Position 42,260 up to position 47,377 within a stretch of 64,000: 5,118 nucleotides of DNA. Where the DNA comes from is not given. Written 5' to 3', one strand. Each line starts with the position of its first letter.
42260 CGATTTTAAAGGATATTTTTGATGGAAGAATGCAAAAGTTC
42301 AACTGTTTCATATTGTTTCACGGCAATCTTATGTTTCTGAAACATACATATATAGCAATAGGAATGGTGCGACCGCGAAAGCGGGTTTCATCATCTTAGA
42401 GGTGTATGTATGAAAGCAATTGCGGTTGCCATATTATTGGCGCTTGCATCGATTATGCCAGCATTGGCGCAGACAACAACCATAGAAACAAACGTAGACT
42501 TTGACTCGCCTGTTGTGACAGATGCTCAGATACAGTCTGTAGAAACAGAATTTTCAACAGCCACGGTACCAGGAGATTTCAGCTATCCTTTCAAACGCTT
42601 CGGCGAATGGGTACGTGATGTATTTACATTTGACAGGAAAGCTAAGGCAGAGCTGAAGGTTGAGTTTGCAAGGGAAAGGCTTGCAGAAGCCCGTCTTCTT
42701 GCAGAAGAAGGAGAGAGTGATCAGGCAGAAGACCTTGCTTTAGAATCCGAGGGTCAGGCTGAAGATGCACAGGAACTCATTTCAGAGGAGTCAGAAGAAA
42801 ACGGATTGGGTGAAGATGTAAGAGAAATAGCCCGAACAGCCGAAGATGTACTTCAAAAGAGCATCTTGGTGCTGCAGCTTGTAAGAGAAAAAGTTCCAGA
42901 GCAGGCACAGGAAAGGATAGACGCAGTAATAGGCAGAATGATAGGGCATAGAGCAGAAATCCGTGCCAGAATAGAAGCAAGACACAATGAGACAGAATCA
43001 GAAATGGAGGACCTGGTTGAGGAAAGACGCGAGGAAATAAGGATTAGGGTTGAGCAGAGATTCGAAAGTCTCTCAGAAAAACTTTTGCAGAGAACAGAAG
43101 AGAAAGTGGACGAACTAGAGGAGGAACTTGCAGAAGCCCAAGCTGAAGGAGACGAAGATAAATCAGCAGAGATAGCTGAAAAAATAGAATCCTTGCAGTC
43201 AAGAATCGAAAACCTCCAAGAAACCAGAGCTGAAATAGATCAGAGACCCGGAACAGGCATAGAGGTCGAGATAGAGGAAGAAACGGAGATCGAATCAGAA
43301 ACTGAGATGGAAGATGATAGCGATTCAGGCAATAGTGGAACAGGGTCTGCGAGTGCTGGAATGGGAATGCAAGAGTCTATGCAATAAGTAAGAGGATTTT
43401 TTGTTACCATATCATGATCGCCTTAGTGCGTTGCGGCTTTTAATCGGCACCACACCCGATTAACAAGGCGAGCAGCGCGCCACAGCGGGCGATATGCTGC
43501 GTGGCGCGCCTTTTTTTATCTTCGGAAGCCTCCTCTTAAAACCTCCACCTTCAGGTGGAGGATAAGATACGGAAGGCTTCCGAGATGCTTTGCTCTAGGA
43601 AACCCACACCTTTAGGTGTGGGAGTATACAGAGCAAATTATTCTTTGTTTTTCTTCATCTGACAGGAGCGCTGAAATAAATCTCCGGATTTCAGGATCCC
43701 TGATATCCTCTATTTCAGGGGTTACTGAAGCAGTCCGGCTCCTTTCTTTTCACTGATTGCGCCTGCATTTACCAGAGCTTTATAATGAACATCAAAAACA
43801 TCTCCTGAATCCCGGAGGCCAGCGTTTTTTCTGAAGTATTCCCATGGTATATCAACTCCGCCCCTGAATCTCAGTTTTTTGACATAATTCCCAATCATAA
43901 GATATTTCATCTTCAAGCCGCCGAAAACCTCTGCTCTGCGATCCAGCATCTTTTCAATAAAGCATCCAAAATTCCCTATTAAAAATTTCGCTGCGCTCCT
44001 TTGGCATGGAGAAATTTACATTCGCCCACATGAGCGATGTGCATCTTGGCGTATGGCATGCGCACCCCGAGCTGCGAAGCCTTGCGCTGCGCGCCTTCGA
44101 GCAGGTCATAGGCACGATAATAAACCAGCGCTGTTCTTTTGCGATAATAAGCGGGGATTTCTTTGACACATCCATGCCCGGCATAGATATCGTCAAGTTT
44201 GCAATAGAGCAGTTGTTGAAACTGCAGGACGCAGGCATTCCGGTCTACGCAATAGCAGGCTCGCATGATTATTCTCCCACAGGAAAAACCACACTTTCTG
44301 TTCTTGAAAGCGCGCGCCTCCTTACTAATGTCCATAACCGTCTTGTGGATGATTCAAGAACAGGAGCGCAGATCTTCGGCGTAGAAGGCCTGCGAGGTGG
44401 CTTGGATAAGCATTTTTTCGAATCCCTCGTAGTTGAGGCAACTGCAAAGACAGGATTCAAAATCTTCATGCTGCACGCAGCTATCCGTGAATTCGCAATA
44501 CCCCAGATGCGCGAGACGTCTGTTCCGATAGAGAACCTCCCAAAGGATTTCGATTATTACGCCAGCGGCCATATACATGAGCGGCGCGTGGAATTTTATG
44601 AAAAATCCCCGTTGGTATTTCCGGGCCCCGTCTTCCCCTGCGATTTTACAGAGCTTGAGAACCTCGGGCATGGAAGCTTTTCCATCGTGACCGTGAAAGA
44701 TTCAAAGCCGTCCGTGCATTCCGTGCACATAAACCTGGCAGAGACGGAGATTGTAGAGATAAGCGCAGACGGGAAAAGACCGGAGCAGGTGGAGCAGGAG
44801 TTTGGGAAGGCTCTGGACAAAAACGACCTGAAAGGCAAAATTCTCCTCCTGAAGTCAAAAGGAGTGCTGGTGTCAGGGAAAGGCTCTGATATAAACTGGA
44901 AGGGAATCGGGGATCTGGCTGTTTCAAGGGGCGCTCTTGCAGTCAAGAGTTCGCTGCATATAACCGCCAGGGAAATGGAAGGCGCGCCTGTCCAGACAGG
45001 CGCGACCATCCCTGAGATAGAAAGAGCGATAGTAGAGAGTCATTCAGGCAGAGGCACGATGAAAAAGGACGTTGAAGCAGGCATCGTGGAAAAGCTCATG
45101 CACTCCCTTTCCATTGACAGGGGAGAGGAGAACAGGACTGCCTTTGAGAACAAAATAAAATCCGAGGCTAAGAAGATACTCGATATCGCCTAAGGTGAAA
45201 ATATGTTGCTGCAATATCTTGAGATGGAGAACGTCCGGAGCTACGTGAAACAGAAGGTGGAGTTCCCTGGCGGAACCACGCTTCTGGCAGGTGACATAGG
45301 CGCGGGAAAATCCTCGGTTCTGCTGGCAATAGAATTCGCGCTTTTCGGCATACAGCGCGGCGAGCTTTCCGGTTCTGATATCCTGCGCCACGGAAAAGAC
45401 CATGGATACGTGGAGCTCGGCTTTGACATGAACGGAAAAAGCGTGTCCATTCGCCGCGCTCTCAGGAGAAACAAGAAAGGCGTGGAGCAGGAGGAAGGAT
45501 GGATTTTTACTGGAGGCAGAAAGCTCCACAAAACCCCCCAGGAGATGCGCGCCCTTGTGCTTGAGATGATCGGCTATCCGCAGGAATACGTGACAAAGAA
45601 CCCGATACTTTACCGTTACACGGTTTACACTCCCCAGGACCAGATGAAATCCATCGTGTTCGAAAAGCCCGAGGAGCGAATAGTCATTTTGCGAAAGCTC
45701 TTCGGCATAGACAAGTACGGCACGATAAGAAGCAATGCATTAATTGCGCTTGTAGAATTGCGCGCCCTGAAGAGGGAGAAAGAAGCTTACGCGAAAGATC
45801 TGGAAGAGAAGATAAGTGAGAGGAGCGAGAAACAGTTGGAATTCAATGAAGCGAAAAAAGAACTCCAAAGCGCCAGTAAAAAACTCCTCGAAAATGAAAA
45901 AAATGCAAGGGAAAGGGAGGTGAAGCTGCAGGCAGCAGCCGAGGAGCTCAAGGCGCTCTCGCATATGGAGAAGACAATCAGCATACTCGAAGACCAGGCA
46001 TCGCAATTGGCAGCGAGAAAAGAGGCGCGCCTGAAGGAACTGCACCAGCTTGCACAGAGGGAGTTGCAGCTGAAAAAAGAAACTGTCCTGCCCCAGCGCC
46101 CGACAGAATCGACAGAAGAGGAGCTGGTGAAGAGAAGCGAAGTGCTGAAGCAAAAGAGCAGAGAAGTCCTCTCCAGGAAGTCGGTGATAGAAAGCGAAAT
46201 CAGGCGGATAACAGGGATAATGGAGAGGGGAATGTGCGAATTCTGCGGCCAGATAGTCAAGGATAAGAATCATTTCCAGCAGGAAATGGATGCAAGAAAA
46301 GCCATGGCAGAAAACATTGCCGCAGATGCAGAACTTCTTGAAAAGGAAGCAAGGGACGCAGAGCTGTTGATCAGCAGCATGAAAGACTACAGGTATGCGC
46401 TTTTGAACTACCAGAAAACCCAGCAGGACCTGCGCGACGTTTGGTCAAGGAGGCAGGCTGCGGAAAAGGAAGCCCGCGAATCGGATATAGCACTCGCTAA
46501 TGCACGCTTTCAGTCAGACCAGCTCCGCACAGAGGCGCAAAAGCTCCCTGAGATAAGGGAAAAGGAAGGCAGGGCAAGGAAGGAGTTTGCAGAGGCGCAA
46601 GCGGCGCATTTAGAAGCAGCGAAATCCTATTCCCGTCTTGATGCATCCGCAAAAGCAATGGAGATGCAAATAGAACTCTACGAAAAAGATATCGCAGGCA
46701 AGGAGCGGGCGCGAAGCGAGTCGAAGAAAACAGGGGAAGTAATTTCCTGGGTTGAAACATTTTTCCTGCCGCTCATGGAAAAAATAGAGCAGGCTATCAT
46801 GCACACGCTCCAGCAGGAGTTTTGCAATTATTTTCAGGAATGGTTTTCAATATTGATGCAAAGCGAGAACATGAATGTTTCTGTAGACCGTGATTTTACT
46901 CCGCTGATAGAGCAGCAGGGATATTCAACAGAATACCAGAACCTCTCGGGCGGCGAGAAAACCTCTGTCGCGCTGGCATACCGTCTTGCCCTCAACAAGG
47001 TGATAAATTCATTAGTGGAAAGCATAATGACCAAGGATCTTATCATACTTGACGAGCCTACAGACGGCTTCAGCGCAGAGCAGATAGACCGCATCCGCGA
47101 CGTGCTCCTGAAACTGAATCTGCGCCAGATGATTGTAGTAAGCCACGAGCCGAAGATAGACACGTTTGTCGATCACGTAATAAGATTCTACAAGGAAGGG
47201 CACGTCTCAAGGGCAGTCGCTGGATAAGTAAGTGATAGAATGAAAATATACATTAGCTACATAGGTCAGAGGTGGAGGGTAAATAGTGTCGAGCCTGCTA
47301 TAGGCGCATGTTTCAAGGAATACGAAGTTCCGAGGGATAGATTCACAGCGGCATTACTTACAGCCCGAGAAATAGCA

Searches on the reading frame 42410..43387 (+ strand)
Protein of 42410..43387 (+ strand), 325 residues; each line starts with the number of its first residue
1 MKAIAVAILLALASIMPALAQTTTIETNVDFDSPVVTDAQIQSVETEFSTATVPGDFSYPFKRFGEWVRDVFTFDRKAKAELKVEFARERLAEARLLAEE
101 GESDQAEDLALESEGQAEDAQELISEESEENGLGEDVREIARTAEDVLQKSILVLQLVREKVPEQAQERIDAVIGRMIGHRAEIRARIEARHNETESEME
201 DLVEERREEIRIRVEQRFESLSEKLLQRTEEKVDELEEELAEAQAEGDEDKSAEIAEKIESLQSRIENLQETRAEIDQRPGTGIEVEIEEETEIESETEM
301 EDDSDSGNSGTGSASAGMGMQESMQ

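Call 13: search_protein_families(library=pfam, proteins=[window:42410-43387:+], max_evalue=0.01)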
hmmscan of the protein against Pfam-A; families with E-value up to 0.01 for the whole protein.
window:42410-43387:+ (325 aa): 2 families
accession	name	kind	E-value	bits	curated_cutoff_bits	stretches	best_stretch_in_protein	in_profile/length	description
PF18915.5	DUF5667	-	8.3e-18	65.1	27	1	52-165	2-99/99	Domain of unknown function (DUF5667)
PF06825.17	HSBP1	-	0.0035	17.6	28.6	0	214-244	14-47/51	Heat shock factor binding protein 1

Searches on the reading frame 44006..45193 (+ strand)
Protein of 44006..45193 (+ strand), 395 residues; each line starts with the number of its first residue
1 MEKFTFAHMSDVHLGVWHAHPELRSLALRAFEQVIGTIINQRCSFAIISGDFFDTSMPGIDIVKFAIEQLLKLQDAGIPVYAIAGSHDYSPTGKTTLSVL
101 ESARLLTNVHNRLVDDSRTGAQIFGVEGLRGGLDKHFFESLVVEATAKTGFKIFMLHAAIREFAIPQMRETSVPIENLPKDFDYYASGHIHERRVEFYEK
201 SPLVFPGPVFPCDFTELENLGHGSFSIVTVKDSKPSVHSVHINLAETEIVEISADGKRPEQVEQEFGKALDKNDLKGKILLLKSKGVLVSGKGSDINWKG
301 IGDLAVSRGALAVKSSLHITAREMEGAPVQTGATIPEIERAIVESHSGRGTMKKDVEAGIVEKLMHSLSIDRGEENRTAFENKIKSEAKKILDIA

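Call 13: search_protein_families(library=pfam, proteins=[window:44006-45193:+], max_evalue=0.01)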
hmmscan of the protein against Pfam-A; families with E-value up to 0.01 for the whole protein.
window:44006-45193:+ (395 aa): 2 families
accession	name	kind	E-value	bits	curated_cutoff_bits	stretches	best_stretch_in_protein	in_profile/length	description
PF00149.33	Metallophos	-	1.5e-11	45.5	21.5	1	5-192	2-190/191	Calcineurin-like phosphoesterase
PF12850.12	Metallophos_2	-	9.4e-08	32.6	27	1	6-215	3-141/154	Calcineurin-like phosphoesterase superfamily domain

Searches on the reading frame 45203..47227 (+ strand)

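Call 21: search_protein_families(library=pfam, proteins=[window:45203-47227:+], max_evalue=0.00001)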
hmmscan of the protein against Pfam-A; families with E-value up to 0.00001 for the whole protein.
window:45203-47227:+ (674 aa): 2 families
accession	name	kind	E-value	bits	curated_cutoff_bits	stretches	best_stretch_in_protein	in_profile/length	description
PF13476.12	AAA_23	-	5.2e-19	70.1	27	1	6-235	2-186/201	AAA domain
PF02463.25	SMC_N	-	1.4e-11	44.7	40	1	3-91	2-107/220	RecF/RecN/SMC N terminal domain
